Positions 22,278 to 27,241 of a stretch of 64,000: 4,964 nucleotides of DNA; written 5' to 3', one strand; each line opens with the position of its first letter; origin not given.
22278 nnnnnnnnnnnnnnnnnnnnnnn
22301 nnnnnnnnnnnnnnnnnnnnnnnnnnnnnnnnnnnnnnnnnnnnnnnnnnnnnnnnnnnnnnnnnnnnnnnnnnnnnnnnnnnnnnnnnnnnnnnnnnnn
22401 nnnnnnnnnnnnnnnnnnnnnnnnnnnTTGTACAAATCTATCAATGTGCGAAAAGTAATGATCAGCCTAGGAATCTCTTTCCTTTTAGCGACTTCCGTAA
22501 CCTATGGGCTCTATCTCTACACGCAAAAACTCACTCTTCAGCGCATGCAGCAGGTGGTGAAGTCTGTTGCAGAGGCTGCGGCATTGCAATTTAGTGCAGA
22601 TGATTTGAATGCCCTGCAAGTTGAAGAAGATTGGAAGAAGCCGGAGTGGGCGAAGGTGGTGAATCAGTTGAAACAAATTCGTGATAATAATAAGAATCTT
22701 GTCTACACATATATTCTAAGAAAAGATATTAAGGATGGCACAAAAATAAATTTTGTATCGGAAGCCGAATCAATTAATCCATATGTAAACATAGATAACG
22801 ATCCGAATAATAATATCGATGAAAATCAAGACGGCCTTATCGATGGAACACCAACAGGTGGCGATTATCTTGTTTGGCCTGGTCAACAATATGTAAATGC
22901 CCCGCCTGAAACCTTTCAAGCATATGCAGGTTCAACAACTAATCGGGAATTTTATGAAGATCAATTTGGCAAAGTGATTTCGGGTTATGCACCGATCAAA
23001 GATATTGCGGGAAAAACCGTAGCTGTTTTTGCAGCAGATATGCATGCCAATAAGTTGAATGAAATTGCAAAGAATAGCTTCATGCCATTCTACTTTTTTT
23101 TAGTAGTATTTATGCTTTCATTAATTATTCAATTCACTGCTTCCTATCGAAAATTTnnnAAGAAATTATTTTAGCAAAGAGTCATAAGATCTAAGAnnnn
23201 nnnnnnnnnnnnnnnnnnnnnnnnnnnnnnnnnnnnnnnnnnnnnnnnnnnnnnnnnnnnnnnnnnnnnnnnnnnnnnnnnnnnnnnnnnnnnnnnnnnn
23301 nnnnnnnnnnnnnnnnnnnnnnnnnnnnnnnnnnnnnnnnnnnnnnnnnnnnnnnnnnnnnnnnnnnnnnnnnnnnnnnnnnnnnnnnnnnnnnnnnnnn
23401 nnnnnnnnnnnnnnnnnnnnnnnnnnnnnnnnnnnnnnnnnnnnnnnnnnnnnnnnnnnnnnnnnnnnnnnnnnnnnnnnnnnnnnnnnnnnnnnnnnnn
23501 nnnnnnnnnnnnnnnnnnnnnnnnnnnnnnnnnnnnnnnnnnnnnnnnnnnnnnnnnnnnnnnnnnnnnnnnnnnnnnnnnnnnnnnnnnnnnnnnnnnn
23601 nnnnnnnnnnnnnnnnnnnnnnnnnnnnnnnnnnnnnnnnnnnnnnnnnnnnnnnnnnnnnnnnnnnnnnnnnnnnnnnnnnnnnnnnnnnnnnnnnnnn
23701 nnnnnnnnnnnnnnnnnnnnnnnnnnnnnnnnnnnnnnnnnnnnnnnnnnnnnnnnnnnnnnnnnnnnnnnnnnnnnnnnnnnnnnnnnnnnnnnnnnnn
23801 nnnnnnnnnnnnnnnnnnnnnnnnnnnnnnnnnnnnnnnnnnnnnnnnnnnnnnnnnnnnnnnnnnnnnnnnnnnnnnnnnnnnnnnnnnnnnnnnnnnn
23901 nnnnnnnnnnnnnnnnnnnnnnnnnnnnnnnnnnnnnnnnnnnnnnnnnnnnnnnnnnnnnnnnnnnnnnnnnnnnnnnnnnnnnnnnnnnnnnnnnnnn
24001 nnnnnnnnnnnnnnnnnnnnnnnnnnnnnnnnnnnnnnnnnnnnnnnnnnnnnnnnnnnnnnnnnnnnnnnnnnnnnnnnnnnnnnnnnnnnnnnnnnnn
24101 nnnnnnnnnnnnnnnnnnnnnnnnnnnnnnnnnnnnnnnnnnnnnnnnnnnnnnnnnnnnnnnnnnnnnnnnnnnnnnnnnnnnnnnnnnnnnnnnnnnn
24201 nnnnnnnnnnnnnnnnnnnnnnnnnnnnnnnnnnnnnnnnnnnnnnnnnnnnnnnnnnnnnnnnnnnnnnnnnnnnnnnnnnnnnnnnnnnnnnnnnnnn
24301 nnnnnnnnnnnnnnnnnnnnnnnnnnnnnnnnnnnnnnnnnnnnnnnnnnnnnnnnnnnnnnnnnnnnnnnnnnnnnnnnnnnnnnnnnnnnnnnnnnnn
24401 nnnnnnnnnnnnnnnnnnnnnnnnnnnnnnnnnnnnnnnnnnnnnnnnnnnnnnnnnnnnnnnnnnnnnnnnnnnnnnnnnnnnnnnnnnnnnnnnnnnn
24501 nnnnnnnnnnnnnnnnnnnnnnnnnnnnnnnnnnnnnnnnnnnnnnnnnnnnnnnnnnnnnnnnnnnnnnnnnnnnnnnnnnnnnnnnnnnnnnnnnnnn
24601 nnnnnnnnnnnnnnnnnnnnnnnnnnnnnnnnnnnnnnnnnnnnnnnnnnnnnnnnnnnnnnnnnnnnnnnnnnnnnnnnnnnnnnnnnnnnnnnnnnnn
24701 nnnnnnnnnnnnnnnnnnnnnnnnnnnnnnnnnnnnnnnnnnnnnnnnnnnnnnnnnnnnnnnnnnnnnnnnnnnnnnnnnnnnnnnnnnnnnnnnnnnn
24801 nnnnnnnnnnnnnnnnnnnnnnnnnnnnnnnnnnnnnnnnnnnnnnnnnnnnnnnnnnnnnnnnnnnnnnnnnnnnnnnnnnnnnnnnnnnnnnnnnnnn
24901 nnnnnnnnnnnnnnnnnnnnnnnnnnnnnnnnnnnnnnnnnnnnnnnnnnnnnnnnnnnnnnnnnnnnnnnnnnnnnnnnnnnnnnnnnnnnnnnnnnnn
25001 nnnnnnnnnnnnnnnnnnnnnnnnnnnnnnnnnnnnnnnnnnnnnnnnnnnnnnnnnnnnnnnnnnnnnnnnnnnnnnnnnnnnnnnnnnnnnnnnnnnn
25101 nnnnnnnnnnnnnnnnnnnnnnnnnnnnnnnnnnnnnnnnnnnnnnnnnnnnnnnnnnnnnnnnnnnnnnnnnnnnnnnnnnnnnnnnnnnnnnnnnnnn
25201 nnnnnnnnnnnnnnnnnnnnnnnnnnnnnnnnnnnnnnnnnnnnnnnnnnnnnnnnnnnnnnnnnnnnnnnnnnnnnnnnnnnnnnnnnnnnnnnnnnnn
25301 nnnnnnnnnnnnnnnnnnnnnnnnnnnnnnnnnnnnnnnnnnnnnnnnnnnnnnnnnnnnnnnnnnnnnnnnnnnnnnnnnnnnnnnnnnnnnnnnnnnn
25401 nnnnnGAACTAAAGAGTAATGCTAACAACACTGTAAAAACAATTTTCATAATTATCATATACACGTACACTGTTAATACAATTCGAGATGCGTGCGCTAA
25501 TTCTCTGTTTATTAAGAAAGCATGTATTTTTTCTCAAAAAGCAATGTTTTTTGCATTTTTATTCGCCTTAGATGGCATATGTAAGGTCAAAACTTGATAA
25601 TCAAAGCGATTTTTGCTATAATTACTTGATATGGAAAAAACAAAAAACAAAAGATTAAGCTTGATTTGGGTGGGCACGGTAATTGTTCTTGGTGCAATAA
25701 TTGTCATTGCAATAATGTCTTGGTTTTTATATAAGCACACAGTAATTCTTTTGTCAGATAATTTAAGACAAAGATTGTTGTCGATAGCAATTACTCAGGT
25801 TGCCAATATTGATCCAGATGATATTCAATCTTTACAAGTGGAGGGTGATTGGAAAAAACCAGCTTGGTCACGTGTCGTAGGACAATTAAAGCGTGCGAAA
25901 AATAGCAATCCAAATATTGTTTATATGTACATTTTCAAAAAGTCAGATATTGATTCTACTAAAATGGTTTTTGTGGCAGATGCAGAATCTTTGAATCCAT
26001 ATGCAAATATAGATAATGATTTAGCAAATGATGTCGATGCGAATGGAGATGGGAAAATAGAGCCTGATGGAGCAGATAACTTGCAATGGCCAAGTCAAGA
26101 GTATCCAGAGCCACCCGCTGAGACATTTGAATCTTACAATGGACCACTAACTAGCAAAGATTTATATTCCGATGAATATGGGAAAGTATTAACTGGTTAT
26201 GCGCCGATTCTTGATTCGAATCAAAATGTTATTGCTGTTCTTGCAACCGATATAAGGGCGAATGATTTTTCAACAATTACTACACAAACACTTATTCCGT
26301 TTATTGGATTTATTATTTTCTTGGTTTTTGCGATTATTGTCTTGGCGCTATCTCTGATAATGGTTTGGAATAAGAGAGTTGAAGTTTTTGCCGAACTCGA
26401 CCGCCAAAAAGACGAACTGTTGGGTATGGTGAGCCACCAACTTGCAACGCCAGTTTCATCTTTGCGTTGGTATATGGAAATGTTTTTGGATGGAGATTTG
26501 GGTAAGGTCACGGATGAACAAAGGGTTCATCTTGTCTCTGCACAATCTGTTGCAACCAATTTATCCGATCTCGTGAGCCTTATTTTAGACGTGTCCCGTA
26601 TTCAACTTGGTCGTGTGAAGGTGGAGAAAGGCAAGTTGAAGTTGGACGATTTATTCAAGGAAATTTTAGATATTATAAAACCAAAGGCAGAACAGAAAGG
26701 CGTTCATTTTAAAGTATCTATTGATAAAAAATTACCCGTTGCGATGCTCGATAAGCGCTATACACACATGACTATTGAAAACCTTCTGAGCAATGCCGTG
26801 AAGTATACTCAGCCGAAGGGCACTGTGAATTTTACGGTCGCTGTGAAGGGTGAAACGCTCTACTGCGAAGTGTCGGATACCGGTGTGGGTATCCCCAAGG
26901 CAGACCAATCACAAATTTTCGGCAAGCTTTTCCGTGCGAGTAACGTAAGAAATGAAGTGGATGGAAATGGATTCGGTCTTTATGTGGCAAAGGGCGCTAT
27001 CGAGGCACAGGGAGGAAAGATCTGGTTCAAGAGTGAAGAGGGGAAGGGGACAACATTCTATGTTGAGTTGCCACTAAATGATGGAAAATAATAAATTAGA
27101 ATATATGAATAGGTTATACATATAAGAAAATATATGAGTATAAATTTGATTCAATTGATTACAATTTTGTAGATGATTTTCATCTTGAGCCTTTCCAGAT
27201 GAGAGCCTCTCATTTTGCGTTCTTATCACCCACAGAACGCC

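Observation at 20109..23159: TrmB-family regulator fused in frame to a six-TM, triple Cache/PDC-like sensor array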

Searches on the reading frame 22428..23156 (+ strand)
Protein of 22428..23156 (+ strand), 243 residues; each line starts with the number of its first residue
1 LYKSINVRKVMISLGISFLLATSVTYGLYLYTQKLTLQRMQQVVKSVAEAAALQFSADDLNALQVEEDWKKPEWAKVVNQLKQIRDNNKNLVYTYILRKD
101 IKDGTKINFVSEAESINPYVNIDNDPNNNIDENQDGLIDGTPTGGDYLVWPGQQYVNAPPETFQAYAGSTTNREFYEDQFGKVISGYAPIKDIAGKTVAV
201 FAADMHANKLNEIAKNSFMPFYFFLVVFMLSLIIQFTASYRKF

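Call 25: predict_structure(alignment_id=A2)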
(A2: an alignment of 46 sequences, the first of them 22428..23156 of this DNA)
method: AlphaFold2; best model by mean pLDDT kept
length: 243 residues; sequences in the alignment: 46
mean_pLDDT: 93.9   pTM: 0.86
mean pLDDT of the five models: 93.9, 93.0, 92.6, 92.4, 92.0
residues with pLDDT >= 90: 199; 70-90: 42; 50-70: 2; < 50: 0
segments of 3 or more residues with pLDDT < 50: none
pLDDT, mean of each block of 10 residues (from residue 1): 81 90 92 95 98 98 98 98 97 98 97 96 91 89 90 96 98 93 97 98 96 92 91 89 75
secondary structure, 60 per line:
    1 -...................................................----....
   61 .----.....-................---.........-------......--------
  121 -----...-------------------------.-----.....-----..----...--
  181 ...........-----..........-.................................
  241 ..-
elements in order: H2-52 H57-61 H66-70 H72-87 E91-99 E107-112 H160-164 E176-178 E181-191 E197-206 H208-242
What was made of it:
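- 22455..23135 (+): Cassette 3: TM5 (aa 783-801), Cache module with loop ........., TM6 (aa 991-1009). AF2 pLDDT 93.9, pTM 0.86, two long flanking helices (call 25).
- On Cache/PDC sensor superfamily: AF2 model of M3, pLDDT 93.9 (call 25).
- Cache fold: AF2 pLDDT 93.9, pTM 0.86 (call 25).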

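Call 28: fold_search(model_id=the predicted structure, library=pdb)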
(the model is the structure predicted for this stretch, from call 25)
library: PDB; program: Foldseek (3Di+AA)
matches with E <= 10: 1008; with E <= 0.001: 13
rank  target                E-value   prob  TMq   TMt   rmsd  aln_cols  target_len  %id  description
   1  4xmq_B                1.7e-04  1.00  0.39  0.38   5.7       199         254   16  Crystal structure of the sensory domain of the Campylobacter jejuni chemoreceptor Tlp3 (CcmL) (released 2015-11-04)
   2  6w3r_A                2.6e-04  1.00  0.44  0.43   4.8       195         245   16  Crystal structure of ligand-binding domain of Campylobacter jejuni chemoreceptor Tlp3 in complex with 3-methylisoleuci (released 2020-05-20)
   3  6w3o_A                2.8e-04  1.00  0.44  0.44   4.6       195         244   16  Crystal structure of ligand-binding domain of Campylobacter jejuni chemoreceptor Tlp3 in complex with 4-methylisoleuci (released 2020-05-20)
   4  3li8                  3.1e-04  1.00  0.35  0.33   8.6       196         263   13  Crystal Structure of the extracellular domain of the putative histidine kinase mmHK1S-Z2 (released 2010-05-05)
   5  6w3s_A                3.6e-04  1.00  0.42  0.42   5.2       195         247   15  Crystal structure of ligand-binding domain of Campylobacter jejuni chemoreceptor Tlp3 in complex with L-leucine (released 2020-05-20)
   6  6w3x_A                3.8e-04  1.00  0.43  0.43   5.1       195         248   17  Crystal structure of ligand-binding domain of Campylobacter jejuni chemoreceptor Tlp3 in complex with L-valine (released 2020-05-20)
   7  9a5d_A                5.1e-04  1.00  0.36  0.17  11.3       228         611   13  Integrative model of WALK-YYCH by crosslinking MS and deep learning (released 2024-09-18)
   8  8py0_A                5.5e-04  1.00  0.34  0.50   4.6       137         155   10  Sensor domain of Oscillibacter ruminantium chemoreceptor in complex with formate. (released 2025-02-12)
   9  4xmr_B                6.2e-04  1.00  0.41  0.40   5.3       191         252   15  Crystal structure of the sensory domain of the Campylobacter jejuni chemoreceptor Tlp3 (CcmL) with isoleucine bound. (released 2015-11-04)
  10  3li9                  6.2e-04  1.00  0.35  0.32   8.8       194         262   12  Crystal Structure of the extracellular domain of the putative histidine kinase mmHK1S-Z2 (released 2010-05-05)
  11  7dud_A                7.4e-04  1.00  0.36  0.56   7.0       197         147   11  Crystal Structure of erWalK (released 2022-01-19)
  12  8py1_C                7.9e-04  1.00  0.32  0.48   4.0       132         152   10  Sensor domain of Asticcacaulis benevestitus chemoreceptor in complex with formate. (released 2025-02-12)
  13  2j80_B                9.5e-04  1.00  0.29  0.51   9.7       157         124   13  Structure of Citrate-bound Periplasmic Domain of Sensor Histidine Kinase CitA (released 2007-10-23)
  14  4xmr_A                1.0e-03  1.00  0.44  0.43   4.7       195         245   16  Crystal structure of the sensory domain of the Campylobacter jejuni chemoreceptor Tlp3 (CcmL) with isoleucine bound. (released 2015-11-04)
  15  2j80_A                1.1e-03  1.00  0.29  0.51   9.6       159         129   12  Structure of Citrate-bound Periplasmic Domain of Sensor Histidine Kinase CitA (released 2007-10-23)
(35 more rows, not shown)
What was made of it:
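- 22455..23135 (+): Foldseek top hits are Tlp3, mmHK1S-Z2, WalK, CitA and DcuS (call 28).
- On Cache/PDC sensor superfamily: The top 50 Foldseek hits are essentially all Cache/PDC/CHASE-type sensors (call 28).
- Closest known: Cache/PDC sensor kinases and chemoreceptors. Same: The TM-score normalised to CitA reaches 0.72-0.74 (call 28).
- All top Foldseek hits are Cache/PDC sensors, with TM-score up to 0.74 normalised to CitA (call 28).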

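Call 66: search_solved_structures(query=A2, max_evalue=1)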
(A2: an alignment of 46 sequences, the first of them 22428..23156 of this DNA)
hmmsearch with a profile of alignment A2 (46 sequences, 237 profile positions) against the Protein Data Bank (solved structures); distinct sequences matched with E-value up to 1: 7.
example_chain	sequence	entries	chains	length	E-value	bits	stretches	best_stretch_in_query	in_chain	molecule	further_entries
2ksh_A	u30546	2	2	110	0.21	14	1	71-124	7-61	Sterol carrier protein 2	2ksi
1pz4_A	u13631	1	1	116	0.23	13.8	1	71-124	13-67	sterol carrier protein 2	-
6ywh_A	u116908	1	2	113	0.26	13.7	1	175-199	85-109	Multi-sensor hybrid histidine kinase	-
8biy_A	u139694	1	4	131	0.29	13.5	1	168-199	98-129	Histidine kinase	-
8bgb_AAA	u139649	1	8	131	0.29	13.5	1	168-199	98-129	Histidine kinase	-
4qkr_A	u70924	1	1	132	0.31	13.4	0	122-147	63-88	DE NOVO PROTEIN 6XTYR/PV2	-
8il9_A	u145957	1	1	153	0.62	12.4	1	175-201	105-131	Phototropin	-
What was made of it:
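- Tried and rejected: PDB profile search, module alignment: nothing below E 0.2 (call 66).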

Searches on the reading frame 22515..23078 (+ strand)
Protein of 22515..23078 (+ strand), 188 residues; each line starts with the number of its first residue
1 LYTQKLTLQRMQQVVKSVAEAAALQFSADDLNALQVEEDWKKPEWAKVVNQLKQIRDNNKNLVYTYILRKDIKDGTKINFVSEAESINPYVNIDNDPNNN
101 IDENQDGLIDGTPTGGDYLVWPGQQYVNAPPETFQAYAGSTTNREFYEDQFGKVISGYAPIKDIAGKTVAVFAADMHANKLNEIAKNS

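Call 67: find_homologous_proteins(query=window:22515-23078:+, max_evalue=0.001)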
Query window:22515-23078:+ (188 aa): 3 proteins with E <= 0.001 among 78 candidates.
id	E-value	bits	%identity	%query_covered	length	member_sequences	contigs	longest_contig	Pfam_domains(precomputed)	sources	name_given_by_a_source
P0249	1.1e-54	203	53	97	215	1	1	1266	-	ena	-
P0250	6.1e-40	155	48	86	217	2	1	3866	-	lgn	-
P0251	5.5e-20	90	50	47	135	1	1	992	-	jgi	jgi:hypothetical protein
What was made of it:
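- Tried and rejected: Word-indexed homologue search with the M3 ectodomain alone: only 3 fragments returned (call 67).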

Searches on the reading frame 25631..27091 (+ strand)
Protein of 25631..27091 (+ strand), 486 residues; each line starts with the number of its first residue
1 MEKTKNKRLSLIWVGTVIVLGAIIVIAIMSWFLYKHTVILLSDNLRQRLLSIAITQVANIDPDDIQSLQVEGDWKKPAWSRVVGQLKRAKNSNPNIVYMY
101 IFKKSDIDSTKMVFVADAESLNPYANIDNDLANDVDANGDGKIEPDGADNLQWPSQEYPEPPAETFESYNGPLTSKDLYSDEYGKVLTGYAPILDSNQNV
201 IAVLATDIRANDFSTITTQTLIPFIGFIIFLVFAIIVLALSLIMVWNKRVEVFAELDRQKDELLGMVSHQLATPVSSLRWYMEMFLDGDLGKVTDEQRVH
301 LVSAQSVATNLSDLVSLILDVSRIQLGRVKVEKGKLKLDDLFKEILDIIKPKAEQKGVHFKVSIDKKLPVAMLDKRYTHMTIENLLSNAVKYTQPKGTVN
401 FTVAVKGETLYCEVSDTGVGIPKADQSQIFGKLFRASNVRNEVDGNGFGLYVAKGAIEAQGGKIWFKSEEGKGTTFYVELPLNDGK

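Call 3: search_protein_families(library=pfam, proteins=[window:25631-27091:+], max_evalue=0.1)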
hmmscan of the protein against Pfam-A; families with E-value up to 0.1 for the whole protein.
window:25631-27091:+ (486 aa): 3 families
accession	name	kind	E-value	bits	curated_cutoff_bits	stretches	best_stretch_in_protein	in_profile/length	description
PF02518.31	HATPase_c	-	5.7e-26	91.6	26.4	1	379-483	7-110/111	Histidine kinase-, DNA gyrase B-, and HSP90-like ATPase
PF00512.31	HisKA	-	2.4e-09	37.5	26.9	1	259-326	1-65/66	His Kinase A (phospho-acceptor) domain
PF13581.12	HATPase_c_2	-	0.00091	19.7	27.4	1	382-456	36-108/127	Histidine kinase-like ATPase domain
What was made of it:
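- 25631..27091 (+): Linked histidine kinase: same TM-Cache-TM cassette (aa 1-255) plus HisKA and HATPase_c. Pfam (call 3).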

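Call 4: search_protein_families(library=ncbifam, proteins=[window:25631-27091:+], max_evalue=0.1)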
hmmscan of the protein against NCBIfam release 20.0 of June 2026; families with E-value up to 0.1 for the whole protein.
window:25631-27091:+ (486 aa): 87 families (the best 25 are shown)
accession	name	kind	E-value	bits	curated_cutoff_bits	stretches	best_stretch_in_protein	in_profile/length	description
NF046044.1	PnpS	equivalog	1e-45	156.5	400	1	245-481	155-390/390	two-component system histidine kinase PnpS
NF033092.0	HK_WalK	equivalog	5.4e-43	147.5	725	1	255-482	367-594/594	cell wall metabolism sensor histidine kinase WalK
TIGR02956.1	TMAO_torS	equivalog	6.6e-38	130.4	676.5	1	257-486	461-686/967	TMAO reductase system sensor histidine kinase/response regulator TorS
TIGR02966.1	phoR_proteo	equivalog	8.2e-36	123.7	334.2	1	243-479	97-332/333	phosphate regulon sensor histidine kinase PhoR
NF008302.0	PRK11091.1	equivalog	3.6e-35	121.3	838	1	253-482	276-505/779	aerobic respiration two-component sensor histidine kinase ArcB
NF006800.0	PRK09303.1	equivalog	6.1e-35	120.9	342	1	255-483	146-378/383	histidine kinase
NF038297.2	hybrid_HK_HrmK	equivalog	3.6e-34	118.4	725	1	258-484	233-459/607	hybrid histidine kinase/response regulator HrmK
NF045595.1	HK_scytonemin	equivalog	3.9e-32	111.4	865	1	251-482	406-635/637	scytonemin biosynthesis sensor histidine kinase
NF033091.0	HK_VanS_ACDEFG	equivalog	5.9e-32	110.9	400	1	256-481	70-293/293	vancomycin resistance histidine kinase VanS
NF041880.1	EPS_EpsF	equivalog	6.3e-32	110.7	900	1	248-481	262-492/492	response regulator EpsF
NF008318.0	PRK11107.1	equivalog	2.9e-31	108.4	890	1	256-483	289-519/920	two-component sensor histidine kinase BarA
NF047874.1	MASE3_PAS_HK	subfamily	5.2e-31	108.1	560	1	247-483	385-626/655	MASE3 domain-containing sensor histidine kinase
NF011874.0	PRK15347.1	equivalog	8.5e-31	106.8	852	1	257-484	395-616/921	two component system sensor kinase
NF041735.1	hist_kin_RppB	equivalog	2.5e-30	105.7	400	1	259-481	215-438/438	two-component system sensor histidine kinase RppB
NF045911.1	TCSHisKinNblS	equivalog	5.1e-29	101.1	1000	1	254-482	382-620/621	two-component system sensor histidine kinase NblS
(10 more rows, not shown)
